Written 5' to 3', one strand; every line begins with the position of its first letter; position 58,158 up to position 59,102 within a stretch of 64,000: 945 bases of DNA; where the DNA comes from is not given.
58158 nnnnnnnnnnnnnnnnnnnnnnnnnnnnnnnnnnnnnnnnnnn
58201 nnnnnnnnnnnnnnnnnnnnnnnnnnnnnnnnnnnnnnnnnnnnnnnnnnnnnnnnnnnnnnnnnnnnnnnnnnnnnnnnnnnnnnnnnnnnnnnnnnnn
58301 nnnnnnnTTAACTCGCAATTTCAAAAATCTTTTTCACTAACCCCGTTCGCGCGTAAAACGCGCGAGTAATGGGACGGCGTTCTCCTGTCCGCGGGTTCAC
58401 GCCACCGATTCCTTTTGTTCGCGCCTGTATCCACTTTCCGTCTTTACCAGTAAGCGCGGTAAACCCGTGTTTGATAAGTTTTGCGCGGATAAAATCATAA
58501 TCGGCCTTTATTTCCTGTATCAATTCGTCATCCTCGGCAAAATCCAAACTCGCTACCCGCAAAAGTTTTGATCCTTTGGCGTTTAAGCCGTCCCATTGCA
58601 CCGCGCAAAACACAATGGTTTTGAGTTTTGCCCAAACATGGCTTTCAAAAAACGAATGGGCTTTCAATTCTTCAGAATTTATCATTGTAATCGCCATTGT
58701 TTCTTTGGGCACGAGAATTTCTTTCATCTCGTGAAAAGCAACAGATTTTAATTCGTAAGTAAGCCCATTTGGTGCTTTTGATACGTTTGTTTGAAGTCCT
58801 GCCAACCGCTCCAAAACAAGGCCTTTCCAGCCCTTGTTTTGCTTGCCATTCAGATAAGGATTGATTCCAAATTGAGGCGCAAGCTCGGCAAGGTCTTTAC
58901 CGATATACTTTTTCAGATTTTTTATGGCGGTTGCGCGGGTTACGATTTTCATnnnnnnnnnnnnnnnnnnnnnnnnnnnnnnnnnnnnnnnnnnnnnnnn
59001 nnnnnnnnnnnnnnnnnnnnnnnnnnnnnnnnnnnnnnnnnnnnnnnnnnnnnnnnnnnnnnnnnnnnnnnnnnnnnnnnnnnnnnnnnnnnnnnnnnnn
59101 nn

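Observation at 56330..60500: AT-rich four-gene operon: T5orf172/GIY-YIG-like, beta-class DPPY methyltransferase, MutH/Sau3AI-like endonuclease and a class-1 OLD ATPase-Toprim nuclease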

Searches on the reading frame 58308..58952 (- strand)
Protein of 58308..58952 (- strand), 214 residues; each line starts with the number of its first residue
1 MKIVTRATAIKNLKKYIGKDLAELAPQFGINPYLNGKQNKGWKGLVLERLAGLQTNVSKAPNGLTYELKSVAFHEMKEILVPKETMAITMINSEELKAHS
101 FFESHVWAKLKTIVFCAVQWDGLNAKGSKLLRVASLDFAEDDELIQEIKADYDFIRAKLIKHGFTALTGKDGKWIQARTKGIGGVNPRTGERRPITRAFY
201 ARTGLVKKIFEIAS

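Call 3: search_protein_families(library=pfam, proteins=[window:58308-58952:-], max_evalue=0.01)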
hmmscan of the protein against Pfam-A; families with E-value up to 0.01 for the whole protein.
window:58308-58952:- (214 aa): 1 family
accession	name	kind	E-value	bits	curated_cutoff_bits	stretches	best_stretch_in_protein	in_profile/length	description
PF02976.21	MutH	-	2.7e-08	34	23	1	64-119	16-72/103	DNA mismatch repair enzyme MutH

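Call 4: search_protein_families(library=padloc, proteins=[window:58308-58952:-], max_evalue=0.01)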
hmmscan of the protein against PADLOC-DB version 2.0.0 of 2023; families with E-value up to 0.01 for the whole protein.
window:58308-58952:- (214 aa): 1 family
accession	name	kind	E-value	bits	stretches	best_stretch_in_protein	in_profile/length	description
PDLC03553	REase_II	-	1.3e-06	25.4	1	37-183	61-213/527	Type II restriction enzyme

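Call 5: search_protein_families(library=ncbifam, proteins=[window:58308-58952:-], max_evalue=0.01)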
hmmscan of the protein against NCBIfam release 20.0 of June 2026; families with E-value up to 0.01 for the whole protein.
window:58308-58952:- (214 aa): 3 families
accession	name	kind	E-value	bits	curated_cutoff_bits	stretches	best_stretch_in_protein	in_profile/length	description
NF040973.1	restrict_Sau3AI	equivalog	8.8e-14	51.3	300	1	10-210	7-214/475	Sau3AI family type II restriction endonuclease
NF003458.0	PRK05070.1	equivalog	3.3e-11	42.7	243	1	10-183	13-184/223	DNA mismatch repair endonuclease MutH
TIGR02248.1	mutH_TIGR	equivalog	7.3e-08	31.9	229.9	1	12-182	11-179/217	DNA mismatch repair endonuclease MutH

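Call 36: search_solved_structures(query=window:58308-58952:-, max_evalue=1, show_alignments=3)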
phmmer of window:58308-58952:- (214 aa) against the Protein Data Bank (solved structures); distinct sequences matched with E-value up to 1: 3.
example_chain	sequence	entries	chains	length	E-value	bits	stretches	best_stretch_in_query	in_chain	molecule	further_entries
1azo_A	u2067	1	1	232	2.9e-05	27.1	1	14-184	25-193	MUTH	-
2azo_A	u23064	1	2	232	4.1e-05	26.6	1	14-184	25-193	MUTH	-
2aoq_A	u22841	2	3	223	0.00027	24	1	14-183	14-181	DNA mismatch repair protein mutH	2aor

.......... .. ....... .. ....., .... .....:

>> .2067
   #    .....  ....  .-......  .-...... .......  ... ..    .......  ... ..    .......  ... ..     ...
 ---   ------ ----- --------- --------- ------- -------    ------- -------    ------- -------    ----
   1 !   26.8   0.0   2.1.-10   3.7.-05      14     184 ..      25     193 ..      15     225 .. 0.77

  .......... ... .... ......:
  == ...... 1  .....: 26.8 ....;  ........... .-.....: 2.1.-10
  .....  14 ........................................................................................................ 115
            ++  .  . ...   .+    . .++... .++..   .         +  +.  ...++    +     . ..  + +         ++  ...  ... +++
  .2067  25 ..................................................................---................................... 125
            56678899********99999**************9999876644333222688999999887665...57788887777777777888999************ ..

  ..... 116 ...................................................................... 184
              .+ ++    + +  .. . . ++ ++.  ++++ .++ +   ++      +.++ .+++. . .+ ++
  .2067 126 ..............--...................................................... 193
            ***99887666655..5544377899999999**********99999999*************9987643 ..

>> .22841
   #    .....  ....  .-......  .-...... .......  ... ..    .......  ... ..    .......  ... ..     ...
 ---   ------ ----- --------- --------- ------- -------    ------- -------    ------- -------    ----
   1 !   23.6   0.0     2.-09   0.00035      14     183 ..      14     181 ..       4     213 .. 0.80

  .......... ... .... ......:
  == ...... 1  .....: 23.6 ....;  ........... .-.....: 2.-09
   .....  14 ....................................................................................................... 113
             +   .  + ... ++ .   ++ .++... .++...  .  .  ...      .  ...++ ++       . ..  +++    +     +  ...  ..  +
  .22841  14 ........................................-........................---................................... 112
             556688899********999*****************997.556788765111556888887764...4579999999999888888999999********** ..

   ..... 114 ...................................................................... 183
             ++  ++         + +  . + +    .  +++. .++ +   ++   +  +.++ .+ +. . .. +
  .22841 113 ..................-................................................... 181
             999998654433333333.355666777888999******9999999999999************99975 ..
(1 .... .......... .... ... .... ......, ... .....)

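Call 38: find_homologous_proteins(query=window:58308-58952:-, max_evalue=0.00001)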
Query window:58308-58952:- (214 aa): 2065 proteins with E <= 0.00001 among 2621 candidates; the best 120 are listed.
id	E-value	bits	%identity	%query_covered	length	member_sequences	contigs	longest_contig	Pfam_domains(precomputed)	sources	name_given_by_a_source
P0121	3.3e-137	473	100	100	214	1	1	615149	PF02976.22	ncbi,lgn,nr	ncbi:MAG: MutH/Sau3AI family endonuclease [Candidatus Paceibacterota bacterium]|nr:MAG: MutH/Sau3AI 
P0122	5.6e-135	466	99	100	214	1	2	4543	PF02976.22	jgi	-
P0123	5.6e-135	466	99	100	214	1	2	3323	PF02976.22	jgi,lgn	jgi:DNA mismatch repair protein MutH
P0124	2.1e-134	464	98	100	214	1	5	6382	PF02976.22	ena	-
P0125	2.1e-134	464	98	100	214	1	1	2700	PF02976.22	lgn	-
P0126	2.1e-134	464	98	100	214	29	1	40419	PF02976.22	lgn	-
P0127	2.2e-134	464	98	100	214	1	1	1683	PF02976.22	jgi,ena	-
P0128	3.7e-134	463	98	100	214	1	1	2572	PF02976.22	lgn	-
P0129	5.8e-134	462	98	100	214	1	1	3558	PF02976.22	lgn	-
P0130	1.1e-133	461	98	100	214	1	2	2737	PF02976.22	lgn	-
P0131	1.9e-133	461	98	100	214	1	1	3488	PF02976.22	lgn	-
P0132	3.1e-133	460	98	100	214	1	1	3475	PF02976.22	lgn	-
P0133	4.0e-133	459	98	100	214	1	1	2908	PF02976.22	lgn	-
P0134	1.9e-132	457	97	100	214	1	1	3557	PF02976.22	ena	-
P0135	6.7e-131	452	95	100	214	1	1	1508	PF02976.22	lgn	-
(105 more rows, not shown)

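Call 39: find_related_loci(query=window:58308-58952:-, collection=metagenome_contigs, flank=5000)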
Query window:58308-58952:- (214 aa) in metagenome_contigs; peptide patterns used: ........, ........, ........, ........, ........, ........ (x = any residue, [..] = any of these).
600 stretches matched a pattern (row limit reached: there are more); 212 encode a relative of the query (tblastn E <= 1e-3); the best 80 are kept; 80 distinct loci.
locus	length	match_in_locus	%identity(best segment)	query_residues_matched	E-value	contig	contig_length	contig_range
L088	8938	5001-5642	92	1-214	6e-133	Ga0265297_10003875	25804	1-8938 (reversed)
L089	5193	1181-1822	89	1-214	2e-129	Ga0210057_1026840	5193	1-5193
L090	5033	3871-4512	89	1-214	2e-128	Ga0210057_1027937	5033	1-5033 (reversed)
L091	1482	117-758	86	1-214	3e-134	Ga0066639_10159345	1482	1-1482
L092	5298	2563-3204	86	1-214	2e-121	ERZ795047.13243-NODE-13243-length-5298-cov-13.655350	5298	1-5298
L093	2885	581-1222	82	1-214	2e-122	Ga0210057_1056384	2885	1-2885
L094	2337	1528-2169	81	1-214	5e-124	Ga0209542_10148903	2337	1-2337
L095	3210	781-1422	81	1-214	1e-120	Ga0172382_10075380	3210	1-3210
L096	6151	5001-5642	81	1-214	2e-117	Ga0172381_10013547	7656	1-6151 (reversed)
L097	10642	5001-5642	81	1-214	3e-117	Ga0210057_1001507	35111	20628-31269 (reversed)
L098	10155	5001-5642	81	1-214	3e-117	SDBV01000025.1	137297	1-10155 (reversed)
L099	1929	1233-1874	81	1-214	2e-124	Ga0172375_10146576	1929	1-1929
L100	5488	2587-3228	80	1-214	2e-116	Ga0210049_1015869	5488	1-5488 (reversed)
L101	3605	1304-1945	80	1-214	3e-118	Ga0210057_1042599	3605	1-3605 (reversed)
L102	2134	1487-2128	81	1-214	1e-122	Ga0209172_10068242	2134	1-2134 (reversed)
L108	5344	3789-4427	80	1-213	2e-112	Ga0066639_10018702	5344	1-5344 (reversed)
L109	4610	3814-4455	79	1-214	2e-112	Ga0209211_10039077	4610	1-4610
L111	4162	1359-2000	77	1-214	3e-112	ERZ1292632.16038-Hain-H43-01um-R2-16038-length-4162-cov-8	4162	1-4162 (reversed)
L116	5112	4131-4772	76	1-214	2e-108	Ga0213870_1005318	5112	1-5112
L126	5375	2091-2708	77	1-214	1e-105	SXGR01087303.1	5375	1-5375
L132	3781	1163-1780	77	1-214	4e-106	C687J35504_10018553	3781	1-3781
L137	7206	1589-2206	77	1-214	1e-104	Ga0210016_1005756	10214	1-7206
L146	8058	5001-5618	76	1-214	6e-104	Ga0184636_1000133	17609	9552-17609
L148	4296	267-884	76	1-214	5e-104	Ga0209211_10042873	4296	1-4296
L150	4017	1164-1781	76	1-214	3e-104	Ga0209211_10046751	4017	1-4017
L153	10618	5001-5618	75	1-214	3e-103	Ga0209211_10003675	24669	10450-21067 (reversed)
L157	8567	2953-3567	76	1-213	7e-103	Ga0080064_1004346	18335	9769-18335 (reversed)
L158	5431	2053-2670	74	1-214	4e-103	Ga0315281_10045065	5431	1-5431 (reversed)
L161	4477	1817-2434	74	1-214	6e-103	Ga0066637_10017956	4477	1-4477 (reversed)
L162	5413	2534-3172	73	1-213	2e-102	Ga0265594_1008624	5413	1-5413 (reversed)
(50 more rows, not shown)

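Call 73: predict_structure(alignment_id=A6)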
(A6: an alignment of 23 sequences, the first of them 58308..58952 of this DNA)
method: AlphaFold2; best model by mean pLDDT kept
length: 214 residues; sequences in the alignment: 23
mean_pLDDT: 62.6   pTM: 0.60
mean pLDDT of the five models: 62.6, 60.0, 56.6, 50.4, 42.9
residues with pLDDT >= 90: 12; 70-90: 62; 50-70: 86; < 50: 54
segments of 3 or more residues with pLDDT < 50: 56-68, 84-92, 169-173, 177-187, 190-198
pLDDT, mean of each block of 10 residues (from residue 1): 73 91 89 76 81 56 40 56 46 54 54 71 71 72 69 69 57 44 46 46 58 57
secondary structure, 60 per line:
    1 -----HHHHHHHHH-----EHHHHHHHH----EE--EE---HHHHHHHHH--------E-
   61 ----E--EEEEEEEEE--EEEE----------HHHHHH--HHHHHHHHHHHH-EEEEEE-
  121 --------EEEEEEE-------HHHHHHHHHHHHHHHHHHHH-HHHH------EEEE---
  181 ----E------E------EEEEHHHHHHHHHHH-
elements in order: H6-14 H21-28 H42-50 E68-76 E79-82 H93-98 H101-112 E114-119 E129-135 H143-162 H164-167 E174-177 E199-202 H203-213

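Call 75: fold_search(model_id=the predicted structure, library=pdb)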
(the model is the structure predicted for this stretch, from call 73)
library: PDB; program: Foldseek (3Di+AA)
matches with E <= 10: 67; with E <= 0.001: 11
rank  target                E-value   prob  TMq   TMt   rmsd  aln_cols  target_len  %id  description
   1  2azo_B                2.8e-06  1.00  0.68  0.65   7.2       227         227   19  DNA MISMATCH REPAIR PROTEIN MUTH FROM E. COLI (released 1998-05-20)
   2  2aoq_A                3.3e-06  1.00  0.67  0.65   6.8       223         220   18  Crystal structure of MutH-unmethylated DNA complex (released 2005-10-11)
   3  2aor_B                1.0e-05  1.00  0.68  0.66   6.7       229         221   19  Crystal structure of MutH-hemimethylated DNA complex (released 2005-10-11)
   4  1azo                  2.2e-05  1.00  0.68  0.68   5.7       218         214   20  DNA MISMATCH REPAIR PROTEIN MUTH FROM E. COLI (released 1998-05-20)
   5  4pxg_B                6.0e-05  1.00  0.61  0.31   5.1       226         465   17  Crystal Structure of TypeII restriction Enzyme Sau3AI (released 2015-03-25)
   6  7xm0_C                6.4e-05  1.00  0.49  0.44   9.2       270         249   17  Crystal structure of Sau3AI-C and DNA substrate complex (released 2023-04-26)
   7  7xm0_A                8.1e-05  1.00  0.52  0.44   8.8       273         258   17  Crystal structure of Sau3AI-C and DNA substrate complex (released 2023-04-26)
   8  2azo_A                8.6e-05  1.00  0.62  0.61   7.2       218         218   18  DNA MISMATCH REPAIR PROTEIN MUTH FROM E. COLI (released 1998-05-20)
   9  4pxg_A                2.1e-04  1.00  0.57  0.29   5.4       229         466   18  Crystal Structure of TypeII restriction Enzyme Sau3AI (released 2015-03-25)
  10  7xm0_B                2.7e-04  1.00  0.54  0.47   8.6       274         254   16  Crystal structure of Sau3AI-C and DNA substrate complex (released 2023-04-26)
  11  2reu                  3.2e-04  1.00  0.43  0.40   4.9       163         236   20  Crystal Structure of the C-terminal of Sau3AI fragment (released 2008-09-30)
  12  1k0z_A                2.0e-01  0.38  0.31  0.39   5.9       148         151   17  Crystal Structure of the PvuII endonuclease with Pr3+ and SO4 ions bound in the active site at 2.05A. (released 2003-06-17)
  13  2oaa_A                6.8e-01  0.12  0.34  0.31   9.3       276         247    8  Restriction endonuclease MvaI-cognate DNA substrate complex (released 2007-02-20)
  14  3e45_A                1.3e+00  0.04  0.16  0.14  11.8       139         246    9  Q138F HincII bound to Noncognate DNA (GTGCAC) and Ca2+ (released 2008-08-26)
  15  3e41_A                1.8e+00  0.02  0.16  0.15  14.9       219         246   10  Q138F HincII bound to GTCGAC and 5 mM Ca2+ (released 2008-08-26)
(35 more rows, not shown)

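Call 85: search_protein_families(library=padloc, proteins=[L126:2713-4590:+, L132:1787-3661:+, L148:889-2712:+, L150:1787-3565:+, L161:2440-4326:+], max_evalue=1e-8)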
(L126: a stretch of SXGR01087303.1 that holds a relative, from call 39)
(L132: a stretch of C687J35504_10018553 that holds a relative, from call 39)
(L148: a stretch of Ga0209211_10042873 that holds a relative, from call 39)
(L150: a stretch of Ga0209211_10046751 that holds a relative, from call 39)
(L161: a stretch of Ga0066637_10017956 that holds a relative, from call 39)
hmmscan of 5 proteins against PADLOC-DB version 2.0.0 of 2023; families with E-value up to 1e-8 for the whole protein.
L126:2713-4590:+ (626 aa): 79 families (the best 25 are shown)
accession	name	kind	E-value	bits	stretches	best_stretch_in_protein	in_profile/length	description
PDLC02358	Old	-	1.7e-38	130.8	2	328-547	258-489/578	Old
PDLC02979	AriA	-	4.4e-29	100.4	1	1-394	1-373/373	-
PDLC04178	HEC-01A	-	1.1e-24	85.2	2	263-417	208-356/399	-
PDLC04175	HEC-01A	-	4e-20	70.2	1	319-421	242-339/363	-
PDLC02915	ATPase-Toprim_I-B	-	7.6e-20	69.2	2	258-591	168-461/623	-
PDLC04135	mad3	-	1.2e-19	69.1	1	2-420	1-354/374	mads_3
PDLC04176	HEC-01A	-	1.6e-19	68.6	1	1-49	1-49/371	-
PDLC02335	AbiLi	-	2.6e-18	64.2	1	3-420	50-265/326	AbiLi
PDLC00278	PtuA1|PtuA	-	1.7e-17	61.8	1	1-45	1-45/436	AAA ATPase domain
PDLC00271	PtuA1|PtuA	-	1.8e-17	62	1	1-46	1-46/421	AAA ATPase domain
PDLC00067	GajA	-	2.4e-17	60.6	1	2-61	4-63/604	AAA ATPase domain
PDLC00070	GajA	-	6.2e-17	59.4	1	1-98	1-101/596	AAA ATPase domain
PDLC00289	PtuA1|PtuA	-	6.9e-17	59.6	1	319-442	221-333/404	AAA ATPase domain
PDLC04168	GajA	-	8.5e-17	59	0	1-57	1-58/570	-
PDLC02980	AriA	-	3.1e-16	58.2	1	319-395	231-304/304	-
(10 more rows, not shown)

L132:1787-3661:+ (625 aa): 82 families (the best 25 are shown)
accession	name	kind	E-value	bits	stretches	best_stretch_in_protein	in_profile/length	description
PDLC02979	AriA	-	4.4e-27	93.8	1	1-409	1-373/373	-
PDLC02358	Old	-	5.9e-27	92.7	1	366-533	287-458/578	Old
PDLC02981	AriAB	-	7.3e-24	82.4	1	334-529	302-501/694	-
PDLC02980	AriA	-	8e-22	76.6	1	32-410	1-304/304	-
PDLC00091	GajA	-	8.7e-22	75.7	1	366-469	299-403/627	AAA ATPase domain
PDLC00271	PtuA1|PtuA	-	1.4e-21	75.6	1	1-432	1-344/421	AAA ATPase domain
PDLC04135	mad3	-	5.2e-20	70.3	1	4-427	3-344/374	mads_3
PDLC00096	GajA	-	1.3e-19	68.4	1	366-482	291-411/630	AAA ATPase domain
PDLC00099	GajA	-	4.5e-19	66.8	1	366-485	301-420/626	AAA ATPase domain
PDLC02915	ATPase-Toprim_I-B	-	6.6e-19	66.1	1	357-542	249-421/623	-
PDLC00080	GajA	-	1.7e-18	64.8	1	366-536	294-465/622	AAA ATPase domain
PDLC00065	GajA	-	3.6e-18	63.7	1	366-553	336-519/670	AAA ATPase domain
PDLC04164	AriA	-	4.8e-18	63.6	1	295-409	133-236/253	-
PDLC00278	PtuA1|PtuA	-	2.2e-17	61.5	1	1-71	1-66/436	AAA ATPase domain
PDLC00102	GajA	-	4.9e-17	59.6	1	297-479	221-397/532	AAA ATPase domain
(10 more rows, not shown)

L148:889-2712:+ (608 aa): 63 families (the best 25 are shown)
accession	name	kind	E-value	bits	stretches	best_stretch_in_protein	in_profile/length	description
PDLC02358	Old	-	7e-28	95.7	1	340-512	278-457/578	Old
PDLC02979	AriA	-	8.3e-23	79.8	1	1-389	1-372/373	-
PDLC00278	PtuA1|PtuA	-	1.2e-20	72.2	1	339-408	280-349/436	AAA ATPase domain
PDLC00310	PtuA1|PtuA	-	8.4e-20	69.3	1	338-416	282-363/443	AAA ATPase domain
PDLC00271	PtuA1|PtuA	-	1.1e-19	69.4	1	348-407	280-337/421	AAA ATPase domain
PDLC02981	AriAB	-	1.3e-19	68.4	1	340-468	324-454/694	-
PDLC02913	ATPase_I-A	-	2.4e-19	67.9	1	283-453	293-471/508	-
PDLC00299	PtuA1|PtuA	-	1e-18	65.7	1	349-455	380-490/535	AAA ATPase domain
PDLC00298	PtuA1|PtuA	-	1.4e-18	65.2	1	344-406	279-341/423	AAA ATPase domain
PDLC00267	PtuA1|PtuA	-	3.6e-17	60.6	1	345-411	284-350/438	AAA ATPase domain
PDLC00311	PtuA1|PtuA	-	4.7e-17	60.1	1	345-421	306-382/455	AAA ATPase domain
PDLC02335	AbiLi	-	4.2e-16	56.9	1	2-402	49-250/326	AbiLi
PDLC00067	GajA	-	5.6e-16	56.1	1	337-411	295-367/604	AAA ATPase domain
PDLC00093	GajA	-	8.2e-16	55.8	0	1-50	1-49/736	AAA ATPase domain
PDLC00102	GajA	-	2.7e-15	53.8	0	1-45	1-44/532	AAA ATPase domain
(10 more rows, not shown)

L150:1787-3565:+ (593 aa): 31 families (the best 25 are shown)
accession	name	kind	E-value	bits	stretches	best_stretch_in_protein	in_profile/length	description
PDLC02358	Old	-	4.4e-22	76.6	1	280-459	262-448/578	Old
PDLC02979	AriA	-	5.6e-21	73.7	1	1-347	1-373/373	-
PDLC04178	HEC-01A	-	7.8e-14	49.5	0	2-44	8-49/399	-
PDLC00075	GajA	-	3.2e-13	47.1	1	254-446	223-406/536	AAA ATPase domain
PDLC02335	AbiLi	-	3.6e-13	47.3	1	3-365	50-257/326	AbiLi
PDLC02980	AriA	-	3.9e-13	48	1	229-348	220-304/304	-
PDLC03878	NsnB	-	5.9e-13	47.3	0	215-349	151-283/345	-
PDLC00271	PtuA1|PtuA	-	2.1e-12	45.3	0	301-361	278-336/421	AAA ATPase domain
PDLC00278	PtuA1|PtuA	-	3e-12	44.6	0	301-364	287-348/436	AAA ATPase domain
PDLC04175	HEC-01A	-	8.7e-12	42.7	0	233-367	203-332/363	-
PDLC04182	HEC-01A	-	1.7e-11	41.7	1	231-363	240-367/406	-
PDLC00289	PtuA1|PtuA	-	3.9e-11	40.6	1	299-367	246-312/404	AAA ATPase domain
PDLC00067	GajA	-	3.9e-11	40.1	0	296-369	299-368/604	AAA ATPase domain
PDLC00072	GajA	-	6.5e-11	39.4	0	296-366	341-407/709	AAA ATPase domain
PDLC02915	ATPase-Toprim_I-B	-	9.4e-11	39.2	0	1-43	1-42/623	-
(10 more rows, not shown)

L161:2440-4326:+ (629 aa): 60 families (the best 25 are shown)
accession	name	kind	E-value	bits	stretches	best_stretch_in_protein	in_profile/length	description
PDLC02358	Old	-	9e-32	108.6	2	347-557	279-497/578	Old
PDLC02979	AriA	-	1.6e-28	98.6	1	1-396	1-373/373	-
PDLC04178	HEC-01A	-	2.4e-23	80.8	2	2-65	8-66/399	-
PDLC00278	PtuA1|PtuA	-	9.3e-18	62.7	1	1-50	1-50/436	AAA ATPase domain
PDLC04175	HEC-01A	-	1.2e-17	62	1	2-50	5-52/363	-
PDLC02335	AbiLi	-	2.3e-17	61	1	3-419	50-254/326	AbiLi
PDLC04176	HEC-01A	-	2.5e-17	61.3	1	1-48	1-48/371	-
PDLC00067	GajA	-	6.9e-17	59.1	1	2-63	4-65/604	AAA ATPase domain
PDLC00271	PtuA1|PtuA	-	1.4e-16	59.1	1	1-49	1-49/421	AAA ATPase domain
PDLC04168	GajA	-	1.4e-16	58.3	0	1-46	1-47/570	-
PDLC04135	mad3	-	2.8e-16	58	1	2-416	1-348/374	mads_3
PDLC00070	GajA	-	8.8e-16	55.6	1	1-60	1-59/596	AAA ATPase domain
PDLC02915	ATPase-Toprim_I-B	-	3.2e-15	54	0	1-44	1-43/623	-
PDLC04183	HEC-01A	-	1.1e-14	52.3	1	2-69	4-66/402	-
PDLC00267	PtuA1|PtuA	-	5.8e-14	50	0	1-44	1-44/438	AAA ATPase domain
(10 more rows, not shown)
